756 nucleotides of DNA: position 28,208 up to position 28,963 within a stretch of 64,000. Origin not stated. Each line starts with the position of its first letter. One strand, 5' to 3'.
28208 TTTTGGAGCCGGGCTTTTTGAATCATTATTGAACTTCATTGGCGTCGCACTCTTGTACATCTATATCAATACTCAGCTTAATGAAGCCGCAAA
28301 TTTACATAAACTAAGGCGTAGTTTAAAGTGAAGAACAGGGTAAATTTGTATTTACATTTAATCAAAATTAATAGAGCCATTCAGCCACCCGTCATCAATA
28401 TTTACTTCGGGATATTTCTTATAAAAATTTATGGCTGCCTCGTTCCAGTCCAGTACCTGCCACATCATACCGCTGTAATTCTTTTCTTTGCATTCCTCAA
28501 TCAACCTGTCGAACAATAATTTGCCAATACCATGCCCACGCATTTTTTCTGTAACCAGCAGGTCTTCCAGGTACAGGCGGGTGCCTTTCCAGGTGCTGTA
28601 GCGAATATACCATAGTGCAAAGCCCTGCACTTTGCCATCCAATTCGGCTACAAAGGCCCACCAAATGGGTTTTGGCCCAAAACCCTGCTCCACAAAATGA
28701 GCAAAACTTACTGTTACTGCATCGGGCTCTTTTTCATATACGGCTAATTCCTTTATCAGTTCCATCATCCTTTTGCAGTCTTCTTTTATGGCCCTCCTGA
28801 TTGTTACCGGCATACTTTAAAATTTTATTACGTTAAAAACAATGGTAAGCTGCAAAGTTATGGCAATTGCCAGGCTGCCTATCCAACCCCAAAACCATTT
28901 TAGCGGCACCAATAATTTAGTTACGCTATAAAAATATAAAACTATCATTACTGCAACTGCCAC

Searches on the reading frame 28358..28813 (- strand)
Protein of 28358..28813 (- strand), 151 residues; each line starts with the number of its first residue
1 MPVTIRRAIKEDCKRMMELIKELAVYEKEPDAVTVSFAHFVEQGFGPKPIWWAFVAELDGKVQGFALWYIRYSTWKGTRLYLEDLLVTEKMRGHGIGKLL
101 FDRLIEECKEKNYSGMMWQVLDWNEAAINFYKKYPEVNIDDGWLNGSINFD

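Call 78: search_protein_families(library=pfam, proteins=[window:28358-28813:-], max_evalue=0.001)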
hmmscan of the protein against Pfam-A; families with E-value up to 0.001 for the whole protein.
window:28358-28813:- (151 aa): 6 families
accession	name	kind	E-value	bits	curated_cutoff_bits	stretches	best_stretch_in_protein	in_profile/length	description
PF00583.31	Acetyltransf_1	-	2.1e-18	67.2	20.7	1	44-133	28-113/116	Acetyltransferase (GNAT) family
PF13508.13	Acetyltransf_7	-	1.5e-11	45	27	1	54-134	6-80/84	Acetyltransferase (GNAT) domain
PF13673.13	Acetyltransf_10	-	1.8e-06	28.4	23.6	1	54-134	34-105/128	Acetyltransferase (GNAT) domain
PF13480.13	Acetyltransf_6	-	0.00033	21.3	22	1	51-114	72-130/143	Acetyltransferase (GNAT) domain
PF14542.12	Acetyltransf_CG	-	0.00055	20.5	30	1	69-113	14-58/80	GCN5-related N-acetyl-transferase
PF08445.16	FR47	-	0.00099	19.5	22.1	0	82-133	24-74/86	FR47-like protein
